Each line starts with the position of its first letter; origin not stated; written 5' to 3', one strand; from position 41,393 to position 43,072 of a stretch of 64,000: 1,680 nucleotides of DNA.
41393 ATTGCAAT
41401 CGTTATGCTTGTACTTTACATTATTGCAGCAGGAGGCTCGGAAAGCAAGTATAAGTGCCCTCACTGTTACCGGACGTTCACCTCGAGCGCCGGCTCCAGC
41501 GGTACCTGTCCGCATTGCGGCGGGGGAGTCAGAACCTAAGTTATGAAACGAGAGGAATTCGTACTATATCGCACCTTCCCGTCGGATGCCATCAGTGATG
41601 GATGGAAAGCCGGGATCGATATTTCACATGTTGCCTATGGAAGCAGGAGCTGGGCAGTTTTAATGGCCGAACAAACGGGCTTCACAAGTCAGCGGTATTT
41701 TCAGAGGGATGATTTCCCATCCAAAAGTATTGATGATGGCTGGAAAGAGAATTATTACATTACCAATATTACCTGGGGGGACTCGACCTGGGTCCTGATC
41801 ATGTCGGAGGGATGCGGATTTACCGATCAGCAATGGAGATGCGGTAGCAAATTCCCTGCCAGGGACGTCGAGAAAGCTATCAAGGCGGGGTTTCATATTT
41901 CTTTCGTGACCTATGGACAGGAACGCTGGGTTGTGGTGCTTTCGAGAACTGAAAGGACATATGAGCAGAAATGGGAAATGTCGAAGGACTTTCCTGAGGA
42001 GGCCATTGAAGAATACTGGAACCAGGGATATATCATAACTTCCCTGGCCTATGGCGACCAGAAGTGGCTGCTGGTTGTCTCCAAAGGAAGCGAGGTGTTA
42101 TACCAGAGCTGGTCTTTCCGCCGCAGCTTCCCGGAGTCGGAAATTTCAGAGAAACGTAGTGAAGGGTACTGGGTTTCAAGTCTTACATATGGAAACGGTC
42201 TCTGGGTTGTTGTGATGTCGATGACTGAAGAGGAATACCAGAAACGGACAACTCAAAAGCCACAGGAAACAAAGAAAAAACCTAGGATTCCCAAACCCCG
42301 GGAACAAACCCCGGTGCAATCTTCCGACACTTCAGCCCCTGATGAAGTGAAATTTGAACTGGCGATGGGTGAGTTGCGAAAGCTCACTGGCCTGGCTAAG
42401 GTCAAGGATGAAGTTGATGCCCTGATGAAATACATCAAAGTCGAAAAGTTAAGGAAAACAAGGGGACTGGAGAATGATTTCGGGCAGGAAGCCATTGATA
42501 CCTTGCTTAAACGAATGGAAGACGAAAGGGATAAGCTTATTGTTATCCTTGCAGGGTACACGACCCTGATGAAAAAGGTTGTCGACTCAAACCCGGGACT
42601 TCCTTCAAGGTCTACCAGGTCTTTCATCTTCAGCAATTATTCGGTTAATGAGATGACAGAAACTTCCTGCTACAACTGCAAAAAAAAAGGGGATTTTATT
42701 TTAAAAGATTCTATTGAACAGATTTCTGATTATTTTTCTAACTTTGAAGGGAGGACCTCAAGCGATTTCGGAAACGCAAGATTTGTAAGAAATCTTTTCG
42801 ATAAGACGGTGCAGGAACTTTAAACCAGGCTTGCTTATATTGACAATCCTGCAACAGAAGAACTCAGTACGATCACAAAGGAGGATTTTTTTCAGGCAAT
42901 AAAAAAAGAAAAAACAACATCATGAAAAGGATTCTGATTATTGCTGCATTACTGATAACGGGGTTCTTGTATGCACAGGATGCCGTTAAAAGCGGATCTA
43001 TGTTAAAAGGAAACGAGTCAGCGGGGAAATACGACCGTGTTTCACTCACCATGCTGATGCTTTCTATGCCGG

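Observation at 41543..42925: Five-repeat protein fused to a CbbX/SpoVK-type AAA+ module that has lost its P-loop core and carries an in-frame TAA 33 codons before the ancestral, translationally coupled stop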

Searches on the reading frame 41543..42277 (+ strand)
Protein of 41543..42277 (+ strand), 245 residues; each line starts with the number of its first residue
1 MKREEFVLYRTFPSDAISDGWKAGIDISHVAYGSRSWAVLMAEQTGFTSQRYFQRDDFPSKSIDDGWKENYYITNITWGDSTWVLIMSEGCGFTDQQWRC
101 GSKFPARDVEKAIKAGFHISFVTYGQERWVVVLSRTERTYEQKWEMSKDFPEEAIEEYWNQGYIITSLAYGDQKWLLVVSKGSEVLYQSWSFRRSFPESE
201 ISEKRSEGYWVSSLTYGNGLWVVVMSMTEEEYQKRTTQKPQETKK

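Call 47: search_solved_structures(query=window:41543-42277:+, max_evalue=10)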
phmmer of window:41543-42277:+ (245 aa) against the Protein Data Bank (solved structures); distinct sequences matched with E-value up to 10: 0.

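Call 61: search_protein_representatives(protein=window:41543-42277:+)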
Query: 245 residues. Proteins with E-value up to 0.001 (for the whole library): 889; up to 1e-10: 496; up to 1e-30: 104. The best 150 are listed.
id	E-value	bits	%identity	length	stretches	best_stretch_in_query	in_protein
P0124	1.9e-138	476.1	80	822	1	1-245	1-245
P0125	6.3e-72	258.1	37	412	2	34-226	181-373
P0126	1.4e-59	217.7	42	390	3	101-233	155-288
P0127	6.8e-53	195.8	49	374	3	141-226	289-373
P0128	1.7e-52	194.5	41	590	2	35-203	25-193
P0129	5.3e-52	192.9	39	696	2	33-226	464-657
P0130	1.8e-50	187.8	41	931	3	150-227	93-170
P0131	2.2e-50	187.6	36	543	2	37-203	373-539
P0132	1.2e-48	181.9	38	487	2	5-174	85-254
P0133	3.2e-48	180.5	35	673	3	55-228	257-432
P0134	3.3e-48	180.4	34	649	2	11-197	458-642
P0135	2.3e-47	177.7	41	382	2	33-198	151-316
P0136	3.9e-47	176.9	41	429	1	35-226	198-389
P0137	1.5e-46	175.0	42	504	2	45-203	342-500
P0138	3.7e-46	173.7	37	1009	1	4-230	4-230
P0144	5.2e-43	163.4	38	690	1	11-237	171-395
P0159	5.4e-40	153.5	36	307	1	4-226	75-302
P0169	1.5e-38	148.8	36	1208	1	14-226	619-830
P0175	5.4e-37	143.7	34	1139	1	10-231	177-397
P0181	1.5e-35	139.0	31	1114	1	10-230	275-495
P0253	1.1e-27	113.1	37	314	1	15-229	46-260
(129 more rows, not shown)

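Call 63: search_protein_families(library=pfam, proteins=[P0125, P0129, P0138, P0144, P0169, P0175, P0159, P0253, P0133, P0181], max_evalue=0.0001)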
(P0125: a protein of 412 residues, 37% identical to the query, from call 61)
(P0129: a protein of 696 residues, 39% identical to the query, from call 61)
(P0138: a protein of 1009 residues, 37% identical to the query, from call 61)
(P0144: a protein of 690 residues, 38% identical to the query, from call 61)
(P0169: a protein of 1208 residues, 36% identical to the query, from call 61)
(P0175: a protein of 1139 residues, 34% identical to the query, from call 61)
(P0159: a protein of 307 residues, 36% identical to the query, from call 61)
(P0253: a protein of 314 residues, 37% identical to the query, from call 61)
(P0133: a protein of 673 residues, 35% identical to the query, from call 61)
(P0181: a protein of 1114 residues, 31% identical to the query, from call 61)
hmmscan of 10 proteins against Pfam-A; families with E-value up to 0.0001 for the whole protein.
P0125 (412 aa): 1 family
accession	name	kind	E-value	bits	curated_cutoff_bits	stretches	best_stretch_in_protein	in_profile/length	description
PF24289.1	DUF7477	-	1e-32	113.8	27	1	226-404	75-257/268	Domain of unknown function (DUF7477)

P0129 (696 aa): 1 family
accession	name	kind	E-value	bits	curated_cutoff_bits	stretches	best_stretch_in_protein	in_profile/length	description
PF24289.1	DUF7477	-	9.2e-59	199.2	27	2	549-694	68-215/268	Domain of unknown function (DUF7477)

P0138 (1009 aa): 26 families (the best 25 are shown)
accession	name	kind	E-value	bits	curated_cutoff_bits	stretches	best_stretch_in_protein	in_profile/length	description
PF00004.35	AAA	-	6.9e-41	140.2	21.2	2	768-899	2-130/131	ATPase family associated with various cellular activities (AAA)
PF17866.7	AAA_lid_6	-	3.3e-36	123.6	24.3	2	643-704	1-60/60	AAA lid domain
PF24289.1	DUF7477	-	5.5e-27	95.1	27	1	79-229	75-227/268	Domain of unknown function (DUF7477)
PF00515.34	TPR_1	-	5e-16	58.2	27.8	1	264-297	1-34/34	Tetratricopeptide repeat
PF07719.23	TPR_2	-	1.1e-14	53.6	27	1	265-297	2-34/34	Tetratricopeptide repeat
PF13401.12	AAA_22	-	9.6e-10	39.3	27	0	765-874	6-123/130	AAA domain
PF14559.12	TPR_19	-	1.2e-09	38.8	25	1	274-323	1-50/68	Tetratricopeptide repeat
PF05496.18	RuvB_N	-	1.9e-09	37.9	27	0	727-801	6-70/159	Holliday junction DNA helicase RuvB P-loop domain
PF13181.12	TPR_8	-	8.2e-09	35.4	25.7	0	370-401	3-34/34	Tetratricopeptide repeat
PF13604.12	AAA_30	-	1e-08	35.6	27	0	486-547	20-77/191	AAA domain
PF13414.12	TPR_11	-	1.4e-08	34.7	26.8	1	278-308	8-38/42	TPR repeat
PF13424.12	TPR_12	-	2.5e-08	34.4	30.1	1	274-329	13-76/77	Tetratricopeptide repeat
PF13428.12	TPR_14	-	4.4e-08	33.5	23.5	0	305-339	8-42/44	Tetratricopeptide repeat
PF13238.12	AAA_18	-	8e-08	33.2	29.4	0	489-508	3-22/128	AAA domain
PF01078.27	Mg_chelatase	-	1.9e-07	31.2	20.3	0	766-790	24-48/207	Magnesium chelatase, subunit ChlI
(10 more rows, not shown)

P0144 (690 aa): 2 families
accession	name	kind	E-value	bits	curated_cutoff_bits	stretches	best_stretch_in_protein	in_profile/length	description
PF24289.1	DUF7477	-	4.2e-39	134.8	27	2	184-326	68-212/268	Domain of unknown function (DUF7477)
PF00656.27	Peptidase_C14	-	4.7e-10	40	21.4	1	461-648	21-196/233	Caspase domain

P0169 (1208 aa): 2 families
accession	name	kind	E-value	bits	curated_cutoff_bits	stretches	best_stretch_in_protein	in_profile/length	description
PF03781.23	FGE-sulfatase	-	5.2e-50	170.9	23.3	1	985-1206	5-255/255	Sulfatase-modifying factor enzyme 1-like domain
PF24289.1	DUF7477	-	2.7e-38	132.1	27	2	589-775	73-264/268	Domain of unknown function (DUF7477)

P0175 (1139 aa): 27 families (the best 25 are shown)
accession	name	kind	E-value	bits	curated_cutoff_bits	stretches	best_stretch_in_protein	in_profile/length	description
PF00004.35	AAA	-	2e-36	125.7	21.2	2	633-762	4-130/131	ATPase family associated with various cellular activities (AAA)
PF17866.7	AAA_lid_6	-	6e-32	110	24.3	2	1071-1131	2-60/60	AAA lid domain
PF00515.34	TPR_1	-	1.2e-24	85.5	27.8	1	47-74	2-29/34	Tetratricopeptide repeat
PF07719.23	TPR_2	-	3.4e-23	80.2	27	0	511-544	1-34/34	Tetratricopeptide repeat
PF24289.1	DUF7477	-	8e-23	81.4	27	2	292-396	124-228/268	Domain of unknown function (DUF7477)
PF13428.12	TPR_14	-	3.9e-13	49.1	23.5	0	512-550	2-40/44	Tetratricopeptide repeat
PF13424.12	TPR_12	-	1.6e-12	47.9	30.1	0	26-75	24-74/77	Tetratricopeptide repeat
PF13181.12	TPR_8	-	2.4e-12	46.4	25.7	0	47-75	2-30/34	Tetratricopeptide repeat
PF13432.12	TPR_16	-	6.9e-12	46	32.7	0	415-477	3-65/65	Tetratricopeptide repeat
PF13414.12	TPR_11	-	7.8e-10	38.7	26.8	0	424-453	9-38/42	TPR repeat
PF13176.12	TPR_7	-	2.4e-09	37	27.9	0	49-76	2-29/36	Tetratricopeptide repeat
PF13174.12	TPR_6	-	3.5e-09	37.2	26.3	0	422-442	13-33/33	Tetratricopeptide repeat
PF14559.12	TPR_19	-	5.8e-09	36.6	25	0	422-479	4-61/68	Tetratricopeptide repeat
PF13431.12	TPR_17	-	5.2e-08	33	24.4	0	34-66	1-33/34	Tetratricopeptide repeat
PF07728.20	AAA_5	-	5.8e-07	30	22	0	915-1011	2-94/139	AAA domain (dynein-related subfamily)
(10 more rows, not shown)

P0159 (307 aa): 1 family
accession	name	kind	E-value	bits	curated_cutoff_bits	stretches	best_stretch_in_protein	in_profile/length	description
PF24289.1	DUF7477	-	4.1e-37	128.3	27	2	80-194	98-213/268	Domain of unknown function (DUF7477)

P0253 (314 aa): 1 family
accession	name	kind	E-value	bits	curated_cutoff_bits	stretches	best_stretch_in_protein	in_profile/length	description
PF24289.1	DUF7477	-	3.2e-24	86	27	2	38-127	96-186/268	Domain of unknown function (DUF7477)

P0133 (673 aa): 2 families
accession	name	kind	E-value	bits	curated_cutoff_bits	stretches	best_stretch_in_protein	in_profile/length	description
PF24289.1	DUF7477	-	9.5e-48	163.1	27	3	250-346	91-187/268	Domain of unknown function (DUF7477)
PF00656.27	Peptidase_C14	-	9.7e-06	25.9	21.4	1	440-623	21-195/233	Caspase domain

P0181 (1114 aa): 32 families (the best 25 are shown)
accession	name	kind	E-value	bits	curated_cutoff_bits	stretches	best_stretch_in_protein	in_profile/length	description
PF00004.35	AAA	-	4.1e-37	128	21.2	2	869-1000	2-130/131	ATPase family associated with various cellular activities (AAA)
PF17866.7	AAA_lid_6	-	7.7e-33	112.8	24.3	2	742-807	1-60/60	AAA lid domain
PF24289.1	DUF7477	-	1e-29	104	27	2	262-387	86-212/268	Domain of unknown function (DUF7477)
PF07719.23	TPR_2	-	4.2e-27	92.4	27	0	215-245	4-34/34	Tetratricopeptide repeat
PF00515.34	TPR_1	-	1.1e-22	79.2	27.8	0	218-245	7-34/34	Tetratricopeptide repeat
PF13181.12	TPR_8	-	1.7e-21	74.9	25.7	0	216-244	5-33/34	Tetratricopeptide repeat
PF13424.12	TPR_12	-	1.5e-16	60.8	30.1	0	148-207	7-74/77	Tetratricopeptide repeat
PF14559.12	TPR_19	-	2.3e-15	57.1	25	1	123-181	4-62/68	Tetratricopeptide repeat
PF23914.1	TPR_CcmH_CycH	-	8.2e-14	52.2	42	2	150-246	56-155/158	Cytochrome c-type biogenesis protein H TPR domain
PF13428.12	TPR_14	-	6.9e-13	48.3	23.5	0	184-213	7-36/44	Tetratricopeptide repeat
PF13432.12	TPR_16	-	1.5e-12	48.1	32.7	0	150-212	3-65/65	Tetratricopeptide repeat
PF12895.13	ANAPC3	-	2.3e-12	47.4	27.2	1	193-246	4-56/82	Anaphase-promoting complex, cyclosome, subunit 3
PF05496.18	RuvB_N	-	1.5e-11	44.8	27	0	548-683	4-112/159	Holliday junction DNA helicase RuvB P-loop domain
PF13414.12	TPR_11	-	6.2e-11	42.3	26.8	0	191-226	7-42/42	TPR repeat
PF13431.12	TPR_17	-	6.6e-10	38.9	24.4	0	201-232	2-33/34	Tetratricopeptide repeat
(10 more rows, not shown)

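Call 70: predict_structure(alignment_id=A3)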
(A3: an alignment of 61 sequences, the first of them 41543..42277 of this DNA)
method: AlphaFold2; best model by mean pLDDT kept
length: 245 residues; sequences in the alignment: 61
mean_pLDDT: 95.1   pTM: 0.89
mean pLDDT of the five models: 95.1, 95.0, 95.0, 94.9, 94.3
residues with pLDDT >= 90: 222; 70-90: 19; 50-70: 4; < 50: 0
segments of 3 or more residues with pLDDT < 50: none
pLDDT, mean of each block of 10 residues (from residue 1): 83 95 96 97 94 98 98 98 98 97 98 97 98 94 98 98 97 98 91 96 94 97 96 88 68
secondary structure, 60 per line:
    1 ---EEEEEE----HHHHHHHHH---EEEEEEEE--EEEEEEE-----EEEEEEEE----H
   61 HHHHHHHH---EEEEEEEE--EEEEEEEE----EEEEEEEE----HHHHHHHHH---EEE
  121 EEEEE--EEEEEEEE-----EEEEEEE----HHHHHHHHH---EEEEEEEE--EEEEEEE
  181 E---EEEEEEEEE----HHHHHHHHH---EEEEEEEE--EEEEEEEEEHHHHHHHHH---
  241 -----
elements in order: E4-9 H14-22 E26-33 E36-42 E48-55 H60-68 E72-79 E82-89 E94-101 H106-114 E118-125 E128-135 E141-147 H152-160 E164-171 E174-181 E185-193 H198-206 E210-217 E220-228 H229-237

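Call 72: fold_search(model_id=the predicted structure, library=pdb)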
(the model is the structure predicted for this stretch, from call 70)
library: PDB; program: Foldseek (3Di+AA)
matches with E <= 10: 474; with E <= 0.001: 1
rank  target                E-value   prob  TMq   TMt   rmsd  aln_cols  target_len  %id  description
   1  7tpu_A                5.0e-04  1.00  0.67  0.31   4.9       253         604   14  Crystal structure of a chitinase-modifying protein from Fusarium vanettenii (Fvan-cmp) (released 2023-02-15)
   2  2ghp_A                5.1e-02  0.15  0.17  0.17  19.6       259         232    8  Crystal structure of the N-terminal 3 RNA binding domains of the yeast splicing factor Prp24 (released 2006-04-25)
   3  3p5b_A                1.6e-01  0.18  0.24  0.14  13.0       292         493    7  The structure of the LDLR/PCSK9 complex reveals the receptor in an extended conformation (released 2011-10-26)
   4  3p5c_A                1.6e-01  0.18  0.24  0.14  13.2       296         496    7  The structure of the LDLR/PCSK9 complex reveals the receptor in an extended conformation (released 2011-10-26)
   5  5l39_A                2.2e-01  0.09  0.14  0.16  16.3       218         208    7  The structure of the fused permuted hexameric shell protein MSM0275 from the RMM microcompartment (released 2016-12-14)
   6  5vsu_A                2.4e-01  0.07  0.15  0.11  22.4       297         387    9  Structure of yeast U6 snRNP with 2'-phosphate terminated U6 RNA (released 2018-05-09)
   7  6aso_A                2.9e-01  0.07  0.14  0.10  21.4       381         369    7  Structure of yeast U6 snRNP with 3'-phosphate terminated U6 RNA (released 2018-05-09)
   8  5vlp_A                3.0e-01  0.08  0.21  0.11  12.8       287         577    8  PCSK9 complex with LDLR antagonist peptide and Fab7G7 (released 2017-08-16)
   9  5l39_C                3.2e-01  0.08  0.14  0.17  16.4       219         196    9  The structure of the fused permuted hexameric shell protein MSM0275 from the RMM microcompartment (released 2016-12-14)
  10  6ncq                  3.4e-01  0.07  0.14  0.13  18.3       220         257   12  The dimerization domain of human SFPQ in space group C2221 (released 2019-06-26)
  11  5l39_F                3.8e-01  0.08  0.15  0.18  15.2       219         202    8  The structure of the fused permuted hexameric shell protein MSM0275 from the RMM microcompartment (released 2016-12-14)
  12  9jq6_J                5.9e-01  0.02  0.11  0.11  18.1       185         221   12  Cryo-EM structure of BTN2A1 in complex with antagonist antibody TH002 (released 2025-06-18)
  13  1j5u                  6.6e-01  0.10  0.15  0.25  10.5       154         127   10  CRYSTAL STRUCTURE OF AN ARCHEASE, POSSIBLE CHAPERONE (TM1083) FROM THERMOTOGA MARITIMA AT 2.0 A RESOLUTION (released 2002-07-31)
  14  5ifn_A                7.0e-01  0.06  0.15  0.14  17.4       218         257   10  Human PSPC1 Homodimer (released 2017-08-09)
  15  5akm_K                7.4e-01  0.12  0.14  0.19  14.6       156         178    7  THE CRYSTAL STRUCTURE OF I-DMOI G20S IN COMPLEX WITH ITS TARGET DNA IN THE PRESENCE OF 2MM MG (released 2015-06-17)
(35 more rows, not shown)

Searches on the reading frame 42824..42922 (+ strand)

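Call 3: search_protein_families(library=pfam, proteins=[window:42824-42922:+], max_evalue=0.1)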
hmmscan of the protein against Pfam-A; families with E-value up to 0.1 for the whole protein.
window:42824-42922:+ (33 aa): 1 family
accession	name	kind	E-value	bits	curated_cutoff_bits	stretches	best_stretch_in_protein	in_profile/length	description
PF17866.7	AAA_lid_6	-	0.0045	17.4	24.3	1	1-22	39-60/60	AAA lid domain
